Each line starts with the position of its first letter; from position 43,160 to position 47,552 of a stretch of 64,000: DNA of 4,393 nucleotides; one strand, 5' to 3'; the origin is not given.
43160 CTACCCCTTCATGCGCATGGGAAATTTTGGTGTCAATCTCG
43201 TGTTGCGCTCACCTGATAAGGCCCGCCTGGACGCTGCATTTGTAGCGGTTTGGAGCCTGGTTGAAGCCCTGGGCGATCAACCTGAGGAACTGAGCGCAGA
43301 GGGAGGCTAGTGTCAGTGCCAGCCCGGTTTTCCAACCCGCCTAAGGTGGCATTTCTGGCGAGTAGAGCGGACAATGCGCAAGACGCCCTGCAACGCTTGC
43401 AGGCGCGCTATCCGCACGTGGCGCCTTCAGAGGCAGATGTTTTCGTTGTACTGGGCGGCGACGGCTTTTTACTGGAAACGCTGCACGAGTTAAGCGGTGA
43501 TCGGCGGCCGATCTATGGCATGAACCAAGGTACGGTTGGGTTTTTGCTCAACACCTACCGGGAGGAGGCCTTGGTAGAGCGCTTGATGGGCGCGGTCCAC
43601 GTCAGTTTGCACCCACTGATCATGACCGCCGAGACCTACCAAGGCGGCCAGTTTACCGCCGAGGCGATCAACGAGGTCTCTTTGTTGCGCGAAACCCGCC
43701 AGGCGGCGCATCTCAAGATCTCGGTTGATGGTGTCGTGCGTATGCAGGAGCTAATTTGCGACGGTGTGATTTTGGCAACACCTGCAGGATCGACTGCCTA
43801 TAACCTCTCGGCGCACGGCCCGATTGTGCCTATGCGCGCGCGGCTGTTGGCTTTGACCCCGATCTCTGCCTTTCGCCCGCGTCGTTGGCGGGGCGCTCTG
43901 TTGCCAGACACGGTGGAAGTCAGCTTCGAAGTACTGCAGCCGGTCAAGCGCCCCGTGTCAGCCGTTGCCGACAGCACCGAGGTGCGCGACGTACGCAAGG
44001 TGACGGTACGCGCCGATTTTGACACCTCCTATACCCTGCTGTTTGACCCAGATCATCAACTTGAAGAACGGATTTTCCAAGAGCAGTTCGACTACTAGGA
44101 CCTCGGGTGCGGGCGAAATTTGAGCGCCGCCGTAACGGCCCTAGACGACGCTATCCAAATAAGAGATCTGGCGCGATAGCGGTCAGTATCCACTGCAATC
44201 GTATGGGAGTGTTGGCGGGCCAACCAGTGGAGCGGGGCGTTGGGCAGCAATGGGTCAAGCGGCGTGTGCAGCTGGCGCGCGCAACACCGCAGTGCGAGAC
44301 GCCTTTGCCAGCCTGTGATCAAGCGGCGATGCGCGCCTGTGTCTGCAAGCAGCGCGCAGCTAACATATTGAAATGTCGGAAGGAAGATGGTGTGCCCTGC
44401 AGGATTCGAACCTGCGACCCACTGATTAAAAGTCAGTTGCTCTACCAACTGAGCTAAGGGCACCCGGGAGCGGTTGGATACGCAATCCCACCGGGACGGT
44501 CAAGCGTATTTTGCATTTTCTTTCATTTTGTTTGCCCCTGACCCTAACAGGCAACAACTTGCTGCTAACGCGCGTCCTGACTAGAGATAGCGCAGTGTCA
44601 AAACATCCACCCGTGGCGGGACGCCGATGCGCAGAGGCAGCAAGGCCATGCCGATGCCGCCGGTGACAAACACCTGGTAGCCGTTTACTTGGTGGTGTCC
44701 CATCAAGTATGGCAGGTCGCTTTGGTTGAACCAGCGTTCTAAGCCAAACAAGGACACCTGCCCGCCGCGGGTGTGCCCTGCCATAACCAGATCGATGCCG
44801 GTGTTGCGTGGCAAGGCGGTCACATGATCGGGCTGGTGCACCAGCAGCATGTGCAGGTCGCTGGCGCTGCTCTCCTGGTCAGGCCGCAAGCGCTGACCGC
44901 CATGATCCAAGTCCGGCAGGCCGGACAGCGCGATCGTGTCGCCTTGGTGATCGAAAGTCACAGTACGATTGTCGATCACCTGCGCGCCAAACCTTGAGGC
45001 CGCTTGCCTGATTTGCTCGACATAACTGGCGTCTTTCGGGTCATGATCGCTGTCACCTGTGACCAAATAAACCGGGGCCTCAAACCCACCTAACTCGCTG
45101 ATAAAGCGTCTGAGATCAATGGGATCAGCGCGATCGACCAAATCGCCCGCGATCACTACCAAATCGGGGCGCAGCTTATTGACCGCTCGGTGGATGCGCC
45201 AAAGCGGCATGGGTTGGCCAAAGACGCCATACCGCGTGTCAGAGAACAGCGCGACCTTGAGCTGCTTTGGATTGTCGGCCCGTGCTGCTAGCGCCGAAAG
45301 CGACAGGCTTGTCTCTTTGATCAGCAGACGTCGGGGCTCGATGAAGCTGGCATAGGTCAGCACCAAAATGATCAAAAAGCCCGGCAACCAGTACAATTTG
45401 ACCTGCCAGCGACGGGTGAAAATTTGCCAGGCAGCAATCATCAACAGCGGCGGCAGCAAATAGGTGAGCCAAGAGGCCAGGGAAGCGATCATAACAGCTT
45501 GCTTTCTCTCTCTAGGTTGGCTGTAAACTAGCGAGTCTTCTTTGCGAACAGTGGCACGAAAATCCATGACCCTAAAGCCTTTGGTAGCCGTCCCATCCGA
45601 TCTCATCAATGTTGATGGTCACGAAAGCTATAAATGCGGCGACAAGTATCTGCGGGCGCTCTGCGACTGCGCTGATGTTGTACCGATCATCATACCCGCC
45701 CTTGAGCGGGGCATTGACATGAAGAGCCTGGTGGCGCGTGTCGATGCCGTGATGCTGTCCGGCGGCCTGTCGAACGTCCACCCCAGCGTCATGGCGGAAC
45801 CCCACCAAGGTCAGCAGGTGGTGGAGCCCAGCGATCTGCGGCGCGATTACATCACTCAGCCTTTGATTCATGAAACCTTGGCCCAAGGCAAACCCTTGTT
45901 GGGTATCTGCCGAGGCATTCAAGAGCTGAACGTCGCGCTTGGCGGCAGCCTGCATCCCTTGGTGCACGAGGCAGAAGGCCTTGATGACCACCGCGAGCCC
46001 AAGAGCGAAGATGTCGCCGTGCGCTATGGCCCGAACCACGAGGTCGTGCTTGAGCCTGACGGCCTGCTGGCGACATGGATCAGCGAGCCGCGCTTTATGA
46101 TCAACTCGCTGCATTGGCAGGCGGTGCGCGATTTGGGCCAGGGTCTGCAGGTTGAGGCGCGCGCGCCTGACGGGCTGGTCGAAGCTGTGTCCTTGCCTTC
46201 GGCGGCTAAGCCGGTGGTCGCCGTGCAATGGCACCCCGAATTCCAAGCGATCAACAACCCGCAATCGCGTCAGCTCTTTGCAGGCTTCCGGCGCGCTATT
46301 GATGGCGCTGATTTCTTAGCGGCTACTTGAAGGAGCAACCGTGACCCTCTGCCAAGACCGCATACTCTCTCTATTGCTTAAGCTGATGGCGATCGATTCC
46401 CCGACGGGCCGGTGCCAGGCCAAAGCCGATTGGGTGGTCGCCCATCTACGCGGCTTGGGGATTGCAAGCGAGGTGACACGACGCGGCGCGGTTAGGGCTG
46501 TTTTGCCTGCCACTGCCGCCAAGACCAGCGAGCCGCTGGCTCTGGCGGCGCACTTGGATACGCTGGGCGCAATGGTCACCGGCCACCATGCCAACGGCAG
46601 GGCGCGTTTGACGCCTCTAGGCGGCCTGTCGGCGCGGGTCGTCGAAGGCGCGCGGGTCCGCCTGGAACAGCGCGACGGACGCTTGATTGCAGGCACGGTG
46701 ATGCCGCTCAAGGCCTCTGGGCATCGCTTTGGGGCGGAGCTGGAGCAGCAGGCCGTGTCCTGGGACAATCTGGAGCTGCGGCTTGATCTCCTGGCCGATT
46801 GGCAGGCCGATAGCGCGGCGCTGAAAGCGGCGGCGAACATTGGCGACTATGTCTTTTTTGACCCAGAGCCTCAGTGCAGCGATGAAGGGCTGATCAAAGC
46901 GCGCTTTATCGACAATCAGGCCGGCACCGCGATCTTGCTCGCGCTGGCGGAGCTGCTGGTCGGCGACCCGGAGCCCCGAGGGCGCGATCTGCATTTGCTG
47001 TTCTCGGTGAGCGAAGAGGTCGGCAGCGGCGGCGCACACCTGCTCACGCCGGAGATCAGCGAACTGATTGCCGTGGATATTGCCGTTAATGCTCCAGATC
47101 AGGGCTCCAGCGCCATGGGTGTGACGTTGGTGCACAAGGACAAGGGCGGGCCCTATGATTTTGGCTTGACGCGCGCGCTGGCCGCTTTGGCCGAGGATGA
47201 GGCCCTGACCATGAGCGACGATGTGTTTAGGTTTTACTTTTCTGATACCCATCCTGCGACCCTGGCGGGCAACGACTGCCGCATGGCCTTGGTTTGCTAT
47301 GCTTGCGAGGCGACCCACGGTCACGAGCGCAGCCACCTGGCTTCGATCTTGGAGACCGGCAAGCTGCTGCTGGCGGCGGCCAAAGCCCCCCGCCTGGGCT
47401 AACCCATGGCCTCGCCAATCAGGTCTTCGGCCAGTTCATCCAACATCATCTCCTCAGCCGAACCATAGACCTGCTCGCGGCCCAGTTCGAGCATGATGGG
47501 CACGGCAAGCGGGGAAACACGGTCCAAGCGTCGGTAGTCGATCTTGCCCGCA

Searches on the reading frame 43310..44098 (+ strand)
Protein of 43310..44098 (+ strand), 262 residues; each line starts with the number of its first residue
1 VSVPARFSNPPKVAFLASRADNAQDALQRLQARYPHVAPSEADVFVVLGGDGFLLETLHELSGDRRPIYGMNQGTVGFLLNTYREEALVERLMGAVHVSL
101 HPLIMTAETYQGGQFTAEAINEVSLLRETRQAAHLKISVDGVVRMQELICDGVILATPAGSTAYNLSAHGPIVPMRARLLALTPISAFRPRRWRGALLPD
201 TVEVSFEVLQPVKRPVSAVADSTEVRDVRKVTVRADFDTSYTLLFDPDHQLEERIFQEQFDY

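Call 75: search_protein_families(library=pfam, proteins=[window:43310-44098:+], max_evalue=0.0001)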
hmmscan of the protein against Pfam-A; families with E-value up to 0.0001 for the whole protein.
window:43310-44098:+ (262 aa): 2 families
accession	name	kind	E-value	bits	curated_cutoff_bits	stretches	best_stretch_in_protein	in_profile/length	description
PF20143.4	NAD_kinase_C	-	3.2e-10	40.2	23.7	1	121-205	2-85/126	ATP-NAD kinase C-terminal domain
PF01513.26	NAD_kinase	-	9.1e-08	32.9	25.5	1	29-87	60-117/130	ATP-NAD kinase N-terminal domain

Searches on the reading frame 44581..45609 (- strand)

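Call 75: search_protein_families(library=pfam, proteins=[window:44581-45609:-], max_evalue=0.0001)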
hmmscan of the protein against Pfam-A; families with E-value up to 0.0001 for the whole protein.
window:44581-45609:- (342 aa): 1 family
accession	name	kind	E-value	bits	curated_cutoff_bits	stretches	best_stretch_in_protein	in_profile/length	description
PF00149.33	Metallophos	-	4.3e-11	44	21.5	1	118-280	2-188/191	Calcineurin-like phosphoesterase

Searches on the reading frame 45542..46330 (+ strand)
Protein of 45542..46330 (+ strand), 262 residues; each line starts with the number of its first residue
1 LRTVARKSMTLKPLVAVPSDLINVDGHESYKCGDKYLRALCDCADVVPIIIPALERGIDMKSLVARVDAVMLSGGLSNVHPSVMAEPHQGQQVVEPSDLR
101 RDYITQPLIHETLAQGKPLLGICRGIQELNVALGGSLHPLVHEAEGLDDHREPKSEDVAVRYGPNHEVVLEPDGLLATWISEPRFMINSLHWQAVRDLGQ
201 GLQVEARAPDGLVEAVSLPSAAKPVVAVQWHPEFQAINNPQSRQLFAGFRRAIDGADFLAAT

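Call 75: search_protein_families(library=pfam, proteins=[window:45542-46330:+], max_evalue=0.0001)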
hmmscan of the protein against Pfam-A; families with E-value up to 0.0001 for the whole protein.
window:45542-46330:+ (262 aa): 2 families
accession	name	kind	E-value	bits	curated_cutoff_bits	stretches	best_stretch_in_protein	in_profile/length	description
PF07722.19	Peptidase_C26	-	2.1e-60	204.6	20.5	1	13-233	1-219/219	Peptidase C26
PF00117.34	GATase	-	6e-11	42.8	22.8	1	67-236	43-175/190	Glutamine amidotransferase class-I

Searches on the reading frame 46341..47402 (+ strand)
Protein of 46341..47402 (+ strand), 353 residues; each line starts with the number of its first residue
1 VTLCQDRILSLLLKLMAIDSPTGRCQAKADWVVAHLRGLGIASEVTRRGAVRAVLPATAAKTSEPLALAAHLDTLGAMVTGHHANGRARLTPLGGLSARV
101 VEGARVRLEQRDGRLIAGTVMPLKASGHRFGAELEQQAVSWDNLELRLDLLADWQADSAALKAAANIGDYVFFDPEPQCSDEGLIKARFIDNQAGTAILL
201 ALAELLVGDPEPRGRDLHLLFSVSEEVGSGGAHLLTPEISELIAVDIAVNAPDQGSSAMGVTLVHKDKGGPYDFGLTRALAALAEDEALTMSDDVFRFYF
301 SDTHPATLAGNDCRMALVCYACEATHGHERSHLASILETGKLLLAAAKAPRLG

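Call 75: search_protein_families(library=pfam, proteins=[window:46341-47402:+], max_evalue=0.0001)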
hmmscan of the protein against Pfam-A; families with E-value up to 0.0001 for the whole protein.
window:46341-47402:+ (353 aa): 2 families
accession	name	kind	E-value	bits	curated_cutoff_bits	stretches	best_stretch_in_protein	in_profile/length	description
PF05343.19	Peptidase_M42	-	1.8e-51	175.4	23.2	1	60-342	10-292/292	M42 glutamyl aminopeptidase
PF04389.22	Peptidase_M28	-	9.2e-05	22.7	21.3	0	191-251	32-92/193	Peptidase family M28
